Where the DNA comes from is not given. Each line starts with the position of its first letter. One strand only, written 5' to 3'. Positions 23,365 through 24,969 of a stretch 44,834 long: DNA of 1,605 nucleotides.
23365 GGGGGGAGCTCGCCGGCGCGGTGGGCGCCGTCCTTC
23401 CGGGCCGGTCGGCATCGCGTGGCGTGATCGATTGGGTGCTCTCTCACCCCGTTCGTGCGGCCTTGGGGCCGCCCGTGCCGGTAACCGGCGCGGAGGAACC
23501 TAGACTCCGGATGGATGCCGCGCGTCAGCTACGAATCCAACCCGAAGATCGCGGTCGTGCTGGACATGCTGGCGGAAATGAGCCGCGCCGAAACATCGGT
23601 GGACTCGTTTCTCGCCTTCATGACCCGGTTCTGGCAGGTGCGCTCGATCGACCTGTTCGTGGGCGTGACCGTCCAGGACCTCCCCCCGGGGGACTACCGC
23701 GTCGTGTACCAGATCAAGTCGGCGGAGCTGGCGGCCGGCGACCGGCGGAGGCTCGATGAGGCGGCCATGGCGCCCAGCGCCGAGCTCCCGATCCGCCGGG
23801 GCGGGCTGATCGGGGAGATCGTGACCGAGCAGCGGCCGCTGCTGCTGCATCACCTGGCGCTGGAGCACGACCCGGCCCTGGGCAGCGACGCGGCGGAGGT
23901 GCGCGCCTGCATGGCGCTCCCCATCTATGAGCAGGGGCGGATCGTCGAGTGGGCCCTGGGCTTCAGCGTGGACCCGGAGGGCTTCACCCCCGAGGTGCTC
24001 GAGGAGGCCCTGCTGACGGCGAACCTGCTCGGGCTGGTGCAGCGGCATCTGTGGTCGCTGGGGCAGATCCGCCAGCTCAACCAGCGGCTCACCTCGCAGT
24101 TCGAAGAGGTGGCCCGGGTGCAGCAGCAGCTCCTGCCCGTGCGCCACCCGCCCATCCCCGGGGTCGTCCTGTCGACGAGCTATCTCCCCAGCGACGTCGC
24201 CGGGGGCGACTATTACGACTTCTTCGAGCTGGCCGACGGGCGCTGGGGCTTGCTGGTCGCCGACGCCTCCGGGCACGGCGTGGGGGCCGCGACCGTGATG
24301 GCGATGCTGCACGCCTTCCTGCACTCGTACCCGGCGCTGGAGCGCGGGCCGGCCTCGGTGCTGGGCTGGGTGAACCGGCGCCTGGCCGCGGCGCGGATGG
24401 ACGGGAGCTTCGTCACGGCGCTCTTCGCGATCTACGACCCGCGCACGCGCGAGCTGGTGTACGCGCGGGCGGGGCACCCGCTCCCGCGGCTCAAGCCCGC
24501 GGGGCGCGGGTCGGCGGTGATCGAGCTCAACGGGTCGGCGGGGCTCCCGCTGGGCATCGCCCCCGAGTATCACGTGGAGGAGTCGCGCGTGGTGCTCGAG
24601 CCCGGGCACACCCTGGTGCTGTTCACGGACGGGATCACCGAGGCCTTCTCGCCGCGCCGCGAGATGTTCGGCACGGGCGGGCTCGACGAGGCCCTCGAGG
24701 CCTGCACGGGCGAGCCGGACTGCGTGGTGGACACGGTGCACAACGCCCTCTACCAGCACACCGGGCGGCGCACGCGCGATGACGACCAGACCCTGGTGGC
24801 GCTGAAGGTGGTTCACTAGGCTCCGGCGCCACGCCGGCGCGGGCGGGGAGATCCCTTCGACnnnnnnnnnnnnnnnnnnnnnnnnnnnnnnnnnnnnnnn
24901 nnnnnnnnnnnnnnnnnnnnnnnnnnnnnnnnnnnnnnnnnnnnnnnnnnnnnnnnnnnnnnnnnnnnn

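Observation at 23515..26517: GAF-SpoIIE phosphatase paired with a P-loop NTPase that has a transmembrane hairpin inside its NTPase core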

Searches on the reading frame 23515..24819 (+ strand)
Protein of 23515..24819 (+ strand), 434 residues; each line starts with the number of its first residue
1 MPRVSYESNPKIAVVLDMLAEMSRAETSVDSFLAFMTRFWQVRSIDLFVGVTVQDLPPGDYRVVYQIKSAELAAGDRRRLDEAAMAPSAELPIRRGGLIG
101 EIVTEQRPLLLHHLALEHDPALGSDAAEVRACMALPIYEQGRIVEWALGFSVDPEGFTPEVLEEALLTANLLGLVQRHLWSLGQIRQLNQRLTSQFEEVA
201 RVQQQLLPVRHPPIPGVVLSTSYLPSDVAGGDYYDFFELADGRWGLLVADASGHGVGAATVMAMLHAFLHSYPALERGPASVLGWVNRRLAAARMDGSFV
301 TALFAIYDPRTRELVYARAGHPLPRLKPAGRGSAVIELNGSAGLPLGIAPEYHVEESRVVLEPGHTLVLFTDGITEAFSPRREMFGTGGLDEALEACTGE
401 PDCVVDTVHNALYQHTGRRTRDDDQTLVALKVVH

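Call 3: search_protein_families(library=pfam, proteins=[window:23515-24819:+], max_evalue=1)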
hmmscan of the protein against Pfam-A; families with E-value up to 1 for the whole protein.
window:23515-24819:+ (434 aa): 4 families
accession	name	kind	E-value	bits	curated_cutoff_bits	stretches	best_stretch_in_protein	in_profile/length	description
PF07228.17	SpoIIE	-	7.3e-45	153.7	25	1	241-432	2-191/192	Stage II sporulation protein E (SpoIIE)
PF13185.12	GAF_2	-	4.8e-06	27.3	28.6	1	79-174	40-133/136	GAF domain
PF01590.32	GAF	-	0.00081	20.4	22.4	1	89-144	47-102/133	GAF domain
PF13672.11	PP2C_2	-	0.19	11.7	24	1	351-384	151-184/209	Protein phosphatase 2C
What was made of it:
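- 23515..24819 (+): GAF-like/PP2C (SpoIIE/RsbU-type) serine phosphatase, 434 aa. SpoIIE PF07228 E 7e-45 (call 3).
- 23749..24036 (+): GAF-like sensor region (aa 79-174 of the phosphatase). GAF_2 E 4.8e-6, 27.3 bits against a 28.6 cut-off, and GAF E 8e-4 (call 3).
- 24235..24810 (+): PP2C/SpoIIE catalytic domain (aa 241-432). PF07228, 153.7 bits against a cut-off of 25 (call 3).
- On SpoIIE/PP2C phosphatase (PF07228), gene 1: 153.7 bits against 25 (call 3).
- On GAF domain (PF13185/PF01590), gene 1: GAF_2 at 27.3 bits against 28.6 (E 4.8e-6) and GAF at 20.4 bits against 22.4 (call 3).
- Checked: GAF_2 matches at E 4.8e-6 but at 27.3 bits, just under its 28.6 cut-off (call 3).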

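Call 4: search_protein_families(library=ncbifam, proteins=[window:23515-24819:+], max_evalue=1)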
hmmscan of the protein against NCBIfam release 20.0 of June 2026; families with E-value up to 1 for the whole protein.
window:23515-24819:+ (434 aa): 3 families
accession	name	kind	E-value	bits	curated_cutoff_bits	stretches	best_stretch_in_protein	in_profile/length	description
NF045505.1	RR_RssB_Pseudo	equivalog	3.5e-16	59.3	700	1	200-379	160-343/394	two-component system response regulator RssB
NF038263.1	prot_phos_SiaA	equivalog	5.3e-08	31.8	700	1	223-432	443-657/658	biofilm regulation protein phosphatase SiaA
TIGR02865.1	spore_II_E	equivalog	3e-07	28.9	490.8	1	230-432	567-763/764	stage II sporulation protein E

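Call 5: search_protein_families(library=padloc, proteins=[window:23515-24819:+], max_evalue=1)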
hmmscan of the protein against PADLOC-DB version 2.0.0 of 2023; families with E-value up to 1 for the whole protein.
window:23515-24819:+ (434 aa): 0 families

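Call 41: find_homologous_proteins(query=window:23515-24816:+, max_evalue=0.001)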
Query window:23515-24816:+ (434 aa): 1944 proteins with E <= 0.001 among 8000 candidates; the best 120 are listed.
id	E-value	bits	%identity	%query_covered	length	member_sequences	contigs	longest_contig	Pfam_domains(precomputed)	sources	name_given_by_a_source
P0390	1.6e-288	974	100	100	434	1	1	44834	PF13185.13,PF07228.18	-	-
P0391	1.3e-143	497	56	98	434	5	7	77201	PF13185.13,PF07228.18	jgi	-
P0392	2.3e-143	496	53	100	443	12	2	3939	PF07228.18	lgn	-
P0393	1.1e-141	490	53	97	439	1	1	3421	PF07228.18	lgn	-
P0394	5.8e-141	488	52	100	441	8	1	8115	PF07228.18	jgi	jgi:sigma-B regulation protein RsbU (phosphoserine phosphatase)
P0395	1.2e-140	487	52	100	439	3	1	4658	PF07228.18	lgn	-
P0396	2.4e-140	486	52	100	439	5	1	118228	PF07228.18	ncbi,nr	ncbi:MAG: PP2C family protein-serine/threonine phosphatase [Phycisphaeraceae bacterium]|nr:PP2C fami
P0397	3.6e-140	486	52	100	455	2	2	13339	PF07228.18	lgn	-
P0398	8.6e-140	484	53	98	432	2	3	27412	PF07228.18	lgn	-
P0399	8.9e-140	484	53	98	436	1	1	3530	PF07228.18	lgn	-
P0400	3.7e-138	479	52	98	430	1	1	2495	PF07228.18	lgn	-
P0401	5.3e-138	478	52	100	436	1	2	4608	PF07228.18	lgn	-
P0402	6.0e-138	478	51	100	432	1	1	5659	PF07228.18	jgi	jgi:sigma-B regulation protein RsbU (phosphoserine phosphatase)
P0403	2.1e-137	476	53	99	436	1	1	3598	PF07228.18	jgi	jgi:sigma-B regulation protein RsbU (phosphoserine phosphatase)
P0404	1.0e-136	474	51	97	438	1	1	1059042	PF07228.18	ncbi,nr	ncbi:MAG: serine/threonine-protein phosphatase [Phycisphaeraceae bacterium]|nr:serine/threonine-prot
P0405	2.4e-136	473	50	100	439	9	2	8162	PF07228.18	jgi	-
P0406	2.0e-135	470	51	97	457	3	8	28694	PF07228.18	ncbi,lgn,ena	-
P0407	8.9e-135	468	53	96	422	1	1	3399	PF07228.18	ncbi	-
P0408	2.7e-134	466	49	100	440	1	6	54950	PF07228.18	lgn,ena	-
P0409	1.3e-133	464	51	100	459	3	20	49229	PF07228.18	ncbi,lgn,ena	-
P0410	2.6e-133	463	50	100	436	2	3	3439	PF07228.18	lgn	-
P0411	1.3e-131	457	52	96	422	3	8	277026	PF07228.18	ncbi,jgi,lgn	-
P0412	2.2e-131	457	48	99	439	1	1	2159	PF07228.18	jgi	jgi:sigma-B regulation protein RsbU (phosphoserine phosphatase)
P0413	3.3e-131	456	51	98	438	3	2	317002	PF07228.18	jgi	jgi:sigma-B regulation protein RsbU (phosphoserine phosphatase)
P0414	4.8e-131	455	47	100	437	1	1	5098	PF07228.18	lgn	-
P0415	5.6e-131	455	50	99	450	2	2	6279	PF07228.18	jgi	jgi:phosphoserine phosphatase RsbU/P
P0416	3.7e-130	453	49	100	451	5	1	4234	PF07228.18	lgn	-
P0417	9.5e-130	451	51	96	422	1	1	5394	PF07228.18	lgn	-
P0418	1.1e-129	451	50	97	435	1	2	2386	PF13185.13,PF07228.18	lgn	-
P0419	5.2e-129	449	49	100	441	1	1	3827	PF07228.18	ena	-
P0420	7.0e-129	448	48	100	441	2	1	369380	PF07228.18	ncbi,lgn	-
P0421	8.5e-129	448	51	95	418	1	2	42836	PF13185.13,PF07228.18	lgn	-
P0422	1.5e-128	447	47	99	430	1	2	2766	PF07228.18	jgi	jgi:phosphoserine phosphatase RsbU/P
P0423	2.3e-128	447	48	100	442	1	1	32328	PF07228.18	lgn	-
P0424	3.0e-128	446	49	99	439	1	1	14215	PF07228.18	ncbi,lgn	-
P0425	8.4e-128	445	50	98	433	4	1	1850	PF07228.18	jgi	jgi:phosphoserine phosphatase RsbU/P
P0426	9.0e-128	445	48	100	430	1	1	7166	PF07228.18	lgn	-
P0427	1.4e-127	444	50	97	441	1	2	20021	PF07228.18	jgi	jgi:sigma-B regulation protein RsbU (phosphoserine phosphatase)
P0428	1.5e-127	444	50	98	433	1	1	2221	PF07228.18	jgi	jgi:phosphoserine phosphatase RsbU/P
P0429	2.3e-127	443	48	99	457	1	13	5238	PF13185.13,PF07228.18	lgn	-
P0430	9.1e-127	441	46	99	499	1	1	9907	PF07228.18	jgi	-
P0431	1.1e-126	441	48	99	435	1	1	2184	PF07228.18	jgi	jgi:sigma-B regulation protein RsbU (phosphoserine phosphatase)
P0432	1.7e-126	441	49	100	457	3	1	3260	PF07228.18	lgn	-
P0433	2.8e-126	440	50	97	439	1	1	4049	PF07228.18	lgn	-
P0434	5.0e-126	439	49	100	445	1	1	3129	PF07228.18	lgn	-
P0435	5.3e-126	439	47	100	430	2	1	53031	PF07228.18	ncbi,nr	ncbi:MAG TPA: PP2C family protein-serine/threonine phosphatase [Phycisphaerales bacterium]|nr:PP2C f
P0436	7.7e-126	438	50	95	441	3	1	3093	PF07228.18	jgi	jgi:phosphoserine phosphatase RsbU/P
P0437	1.0e-125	438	49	100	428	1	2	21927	PF07228.18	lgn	-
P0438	1.1e-125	438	48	100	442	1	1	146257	PF13185.13,PF07228.18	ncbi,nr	ncbi:MAG: SpoIIE family protein phosphatase [Phycisphaeraceae bacterium]|nr:SpoIIE family protein ph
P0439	1.1e-125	438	48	100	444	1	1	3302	PF07228.18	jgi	-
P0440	1.1e-125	438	49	100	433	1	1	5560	PF07228.18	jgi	jgi:sigma-B regulation protein RsbU (phosphoserine phosphatase)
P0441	1.6e-125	437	49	99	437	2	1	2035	PF07228.18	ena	-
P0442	2.5e-125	437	48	98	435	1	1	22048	PF07228.18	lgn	-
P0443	4.5e-125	436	47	99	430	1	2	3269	PF07228.18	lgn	-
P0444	5.2e-125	436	48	98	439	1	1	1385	PF07228.18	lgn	-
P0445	4.1e-124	433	48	98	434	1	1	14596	PF07228.18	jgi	jgi:sigma-B regulation protein RsbU (phosphoserine phosphatase)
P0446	5.7e-124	432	48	97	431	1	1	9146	PF07228.18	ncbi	-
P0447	5.8e-124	432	47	98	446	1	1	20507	PF07228.18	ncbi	ncbi:MAG: PP2C family protein-serine/threonine phosphatase [Phycisphaerales bacterium JB037]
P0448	8.4e-124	432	50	95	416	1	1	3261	PF07228.18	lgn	-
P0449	8.9e-124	432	47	99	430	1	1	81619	PF07228.18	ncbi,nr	ncbi:MAG: PP2C family protein-serine/threonine phosphatase [Phycisphaerales bacterium]|nr:PP2C famil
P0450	8.9e-124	432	49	97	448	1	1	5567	PF07228.18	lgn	-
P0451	9.8e-124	431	47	99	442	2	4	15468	PF07228.18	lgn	-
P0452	3.2e-123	430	49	97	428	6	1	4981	PF07228.18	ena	-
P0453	8.4e-123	428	46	100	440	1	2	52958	PF07228.18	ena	-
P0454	8.9e-123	428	47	99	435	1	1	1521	PF07228.18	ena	-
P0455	1.2e-122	428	47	99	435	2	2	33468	PF07228.18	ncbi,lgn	-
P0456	1.5e-122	428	50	92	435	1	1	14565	PF07228.18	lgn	-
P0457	2.0e-122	427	48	97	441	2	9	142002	PF07228.18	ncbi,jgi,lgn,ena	-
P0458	2.0e-122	427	52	88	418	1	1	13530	PF07228.18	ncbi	-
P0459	3.2e-122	426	46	100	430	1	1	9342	PF07228.18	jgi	jgi:sigma-B regulation protein RsbU (phosphoserine phosphatase)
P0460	5.4e-122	426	47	99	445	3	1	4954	PF07228.18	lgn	-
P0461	6.4e-122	425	48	99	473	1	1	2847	PF07228.18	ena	-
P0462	9.4e-122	425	49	97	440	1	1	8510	PF07228.18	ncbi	-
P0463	1.1e-121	425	47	98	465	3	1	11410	PF07228.18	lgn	-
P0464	1.3e-121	424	46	98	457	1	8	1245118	PF07228.18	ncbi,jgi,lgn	-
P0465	1.4e-121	424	48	98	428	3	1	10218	PF07228.18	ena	-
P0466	1.6e-121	424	48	99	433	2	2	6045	PF13185.13,PF07228.18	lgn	-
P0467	1.7e-121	424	47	99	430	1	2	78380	PF07228.18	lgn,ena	-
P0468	1.7e-121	424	47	100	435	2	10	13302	PF07228.18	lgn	-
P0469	1.8e-121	424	47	99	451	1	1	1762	PF07228.18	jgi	jgi:phosphoserine phosphatase RsbU/P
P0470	1.8e-121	424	49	96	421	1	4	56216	PF07228.18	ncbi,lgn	-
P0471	1.8e-121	424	47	99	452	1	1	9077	PF07228.18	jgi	-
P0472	2.4e-121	424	48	98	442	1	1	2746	PF07228.18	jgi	jgi:sigma-B regulation protein RsbU (phosphoserine phosphatase)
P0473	2.4e-121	423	47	100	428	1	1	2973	PF07228.18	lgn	-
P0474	2.7e-121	423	49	99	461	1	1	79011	PF07228.18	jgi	jgi:phosphoserine phosphatase RsbU/P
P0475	3.1e-121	423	48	98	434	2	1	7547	PF07228.18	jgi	jgi:sigma-B regulation protein RsbU (phosphoserine phosphatase)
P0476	3.4e-121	423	46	98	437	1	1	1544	PF07228.18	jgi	jgi:phosphoserine phosphatase RsbU/P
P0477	4.0e-121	423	48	97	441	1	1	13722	PF07228.18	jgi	jgi:sigma-B regulation protein RsbU (phosphoserine phosphatase)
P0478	7.4e-121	422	48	99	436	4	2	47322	PF07228.18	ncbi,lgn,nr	ncbi:MAG: PP2C family protein-serine/threonine phosphatase [Phycisphaerales bacterium]|nr:PP2C famil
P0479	8.7e-121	422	47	100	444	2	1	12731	PF07228.18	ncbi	-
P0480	8.8e-121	422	47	98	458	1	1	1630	PF07228.18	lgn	-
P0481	8.9e-121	422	47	99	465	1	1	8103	PF07228.18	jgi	-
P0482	1.1e-120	421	48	100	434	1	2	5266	PF07228.18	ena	-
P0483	1.5e-120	421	47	99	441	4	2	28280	PF07228.18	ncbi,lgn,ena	-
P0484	1.7e-120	421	48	96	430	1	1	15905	PF07228.18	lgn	-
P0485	1.8e-120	421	48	100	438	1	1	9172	PF07228.18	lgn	-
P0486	2.3e-120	420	48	99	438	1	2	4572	PF13185.13,PF07228.18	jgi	jgi:phosphoserine phosphatase RsbU/P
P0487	2.5e-120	420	45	99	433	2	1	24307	PF07228.18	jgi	jgi:sigma-B regulation protein RsbU (phosphoserine phosphatase)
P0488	3.2e-120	420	47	99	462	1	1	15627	PF07228.18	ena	-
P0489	5.4e-120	419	48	99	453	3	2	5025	PF07228.18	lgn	-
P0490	5.4e-120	419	47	100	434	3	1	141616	PF07228.18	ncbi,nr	ncbi:MAG: PP2C family protein-serine/threonine phosphatase [Planctomycetota bacterium]|nr:PP2C famil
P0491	5.5e-120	419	47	97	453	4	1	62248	PF07228.18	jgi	jgi:sigma-B regulation protein RsbU (phosphoserine phosphatase)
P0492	1.0e-119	418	48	95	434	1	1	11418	PF07228.18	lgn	-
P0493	1.7e-119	417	44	99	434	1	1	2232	PF07228.18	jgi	jgi:sigma-B regulation protein RsbU (phosphoserine phosphatase)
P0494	1.7e-119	417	46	99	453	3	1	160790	PF01590.33,PF07228.18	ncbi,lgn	ncbi:MAG: SpoIIE family protein phosphatase [Phycisphaerales bacterium]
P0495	1.9e-119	417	49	100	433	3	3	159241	PF07228.18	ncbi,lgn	-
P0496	2.3e-119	417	45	99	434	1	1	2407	PF07228.18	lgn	-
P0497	3.7e-119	416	47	96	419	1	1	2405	PF07228.18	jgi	jgi:phosphoserine phosphatase RsbU/P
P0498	4.6e-119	416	47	99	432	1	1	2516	PF07228.18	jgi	jgi:sigma-B regulation protein RsbU (phosphoserine phosphatase)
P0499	5.7e-119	416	43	99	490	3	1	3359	PF07228.18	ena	-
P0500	9.9e-119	415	46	100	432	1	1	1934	PF07228.18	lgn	-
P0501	1.1e-118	415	48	97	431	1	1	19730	PF07228.18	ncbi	-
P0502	1.1e-118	415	46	99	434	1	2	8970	PF07228.18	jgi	jgi:phosphoserine phosphatase RsbU/P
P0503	2.0e-118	414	46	97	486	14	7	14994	PF07228.18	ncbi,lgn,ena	-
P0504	2.1e-118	414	47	99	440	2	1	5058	PF07228.18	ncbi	-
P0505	3.0e-118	413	47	98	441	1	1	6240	PF07228.18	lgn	-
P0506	4.0e-118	413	48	97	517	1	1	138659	PF07228.18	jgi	-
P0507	4.2e-118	413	47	98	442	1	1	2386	PF07228.18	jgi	jgi:phosphoserine phosphatase RsbU/P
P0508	5.4e-118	412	46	99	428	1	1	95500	PF07228.18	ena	-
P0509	6.0e-118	412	47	99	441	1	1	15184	PF07228.18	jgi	-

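Call 42: find_encoding_contigs(protein=P0391, flank=6000, max_places=1)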
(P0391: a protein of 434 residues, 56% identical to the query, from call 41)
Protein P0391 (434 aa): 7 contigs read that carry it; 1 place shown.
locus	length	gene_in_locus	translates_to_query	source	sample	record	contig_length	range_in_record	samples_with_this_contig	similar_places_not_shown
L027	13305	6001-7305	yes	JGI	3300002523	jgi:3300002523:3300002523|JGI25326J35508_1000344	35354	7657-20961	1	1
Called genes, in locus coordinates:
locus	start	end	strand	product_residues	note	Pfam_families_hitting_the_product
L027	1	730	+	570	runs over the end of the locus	PF02321:OEP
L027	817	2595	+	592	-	-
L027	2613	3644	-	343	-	PF00248:Aldo_ket_red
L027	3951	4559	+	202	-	PF00300:His_Phos_1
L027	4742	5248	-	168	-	PF04134:DCC1-like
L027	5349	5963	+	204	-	-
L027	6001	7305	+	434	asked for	PF13185:GAF_2 (weak), PF07228:SpoIIE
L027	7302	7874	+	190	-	PF03692:CxxCxxCC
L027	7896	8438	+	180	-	-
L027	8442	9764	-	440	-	PF00109:ketoacyl-synt, PF02801:Ketoacyl-synt_C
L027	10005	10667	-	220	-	PF13366:PDDEXK_3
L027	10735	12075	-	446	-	-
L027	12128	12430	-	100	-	-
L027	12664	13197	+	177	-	-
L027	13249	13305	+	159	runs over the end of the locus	PF00825:Ribonuclease_P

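Call 43: find_encoding_contigs(protein=P0404, flank=6000, max_places=1)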
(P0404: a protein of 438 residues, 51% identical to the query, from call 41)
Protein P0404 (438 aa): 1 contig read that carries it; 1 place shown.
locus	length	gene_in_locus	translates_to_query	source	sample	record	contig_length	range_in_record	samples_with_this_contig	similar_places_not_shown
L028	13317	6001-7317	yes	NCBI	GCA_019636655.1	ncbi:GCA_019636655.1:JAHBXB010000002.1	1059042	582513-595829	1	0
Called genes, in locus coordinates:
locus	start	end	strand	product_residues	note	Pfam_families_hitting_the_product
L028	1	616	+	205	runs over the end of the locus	-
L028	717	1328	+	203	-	PF04961:FTCD_C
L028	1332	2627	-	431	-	-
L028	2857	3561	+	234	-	-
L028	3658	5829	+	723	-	-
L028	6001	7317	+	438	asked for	PF07228:SpoIIE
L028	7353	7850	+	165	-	PF03692:CxxCxxCC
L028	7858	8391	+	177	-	-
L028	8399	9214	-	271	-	PF06206:CpeT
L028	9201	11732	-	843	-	PF00160:Pro_isomerase, PF07100:ASRT (faint)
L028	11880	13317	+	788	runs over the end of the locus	PF00535:Glycos_transf_2, PF13641:Glyco_tranf_2_3, PF13632:Glyco_trans_2_3 (faint), PF00535:Glycos_transf_2, PF13641:Glyco_tranf_2_3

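Call 44: find_encoding_contigs(protein=P0413, flank=6000, max_places=1)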
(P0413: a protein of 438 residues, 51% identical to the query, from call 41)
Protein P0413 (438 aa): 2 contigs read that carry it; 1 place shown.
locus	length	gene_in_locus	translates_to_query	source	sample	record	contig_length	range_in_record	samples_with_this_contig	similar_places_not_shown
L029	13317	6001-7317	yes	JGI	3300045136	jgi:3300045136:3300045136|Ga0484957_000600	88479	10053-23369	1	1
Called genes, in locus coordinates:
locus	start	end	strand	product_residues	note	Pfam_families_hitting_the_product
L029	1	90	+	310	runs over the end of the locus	PF00294:PfkB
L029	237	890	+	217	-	PF13489:Methyltransf_23, PF13847:Methyltransf_31 (weak), PF08242:Methyltransf_12 (weak), PF13649:Methyltransf_25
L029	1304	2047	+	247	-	PF00117:GATase, PF07722:Peptidase_C26 (weak)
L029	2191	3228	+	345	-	-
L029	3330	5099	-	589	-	PF02543:Carbam_trans_N, PF16861:Carbam_trans_C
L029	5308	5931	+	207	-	PF04961:FTCD_C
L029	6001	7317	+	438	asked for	PF07228:SpoIIE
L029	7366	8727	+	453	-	PF00072:Response_reg, PF07228:SpoIIE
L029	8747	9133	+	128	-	PF00072:Response_reg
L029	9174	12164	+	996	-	PF11845:Tll0287-like, PF00672:HAMP, PF00989:PAS, PF08448:PAS_4, PF13188:PAS_8 (weak), PF00512:HisKA, PF02518:HATPase_c, PF00072:Response_reg, +1 more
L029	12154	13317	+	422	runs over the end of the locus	PF00578:AhpC-TSA, PF08534:Redoxin, PF00085:Thioredoxin (weak), PF13905:Thioredoxin_8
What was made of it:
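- Phosphatase orthologues are followed by a CxxCxxCC protein (two loci) or a response-regulator SpoIIE protein (one locus), never by the NTPase: calls 42-44. 0 of 3 phosphatase orthologue loci have the NTPase (calls 42-44).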

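Call 79: predict_structure(alignment_id=A3)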
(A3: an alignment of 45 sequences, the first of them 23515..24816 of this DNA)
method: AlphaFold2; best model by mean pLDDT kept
length: 434 residues; sequences in the alignment: 45
mean_pLDDT: 89.2   pTM: 0.70
mean pLDDT of the five models: 89.2, 88.9, 88.1, 86.6, 86.0
residues with pLDDT >= 90: 262; 70-90: 153; 50-70: 16; < 50: 3
segments of 3 or more residues with pLDDT < 50: none
pLDDT, mean of each block of 10 residues (from residue 1): 70 88 88 86 90 93 91 79 77 94 95 90 91 96 95 95 93 90 87 78 77 93 65 91 95 82 90 88 95 87 97 97 93 91 92 94 97 92 96 95 94 87 78 95
secondary structure, 60 per line:
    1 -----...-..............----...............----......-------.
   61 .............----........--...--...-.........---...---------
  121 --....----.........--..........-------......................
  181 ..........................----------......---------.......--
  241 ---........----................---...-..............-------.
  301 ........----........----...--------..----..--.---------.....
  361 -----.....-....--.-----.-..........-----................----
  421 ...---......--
elements in order: H10-23 H28-42 E47-52 E60-68 H69-73 H78-85 E93-95 H97-105 E109-111 H123-126 E131-139 E142-151 H159-206 E217-222 E232-238 E244-251 H256-271 H279-292 E300-308 E313-320 E325-327 E356-360 E366-370 H372-375 H386-395 H401-416 E427-432
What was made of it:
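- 23515..24819 (+): AF2 pLDDT 89.2 (call 79).
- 23749..24036 (+): The model has an alpha/beta sandwich followed by a long linker helix at aa 159-206 (call 79).
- On GAF domain (PF13185/PF01590), gene 1: The secondary structure of the model is compatible (call 79).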
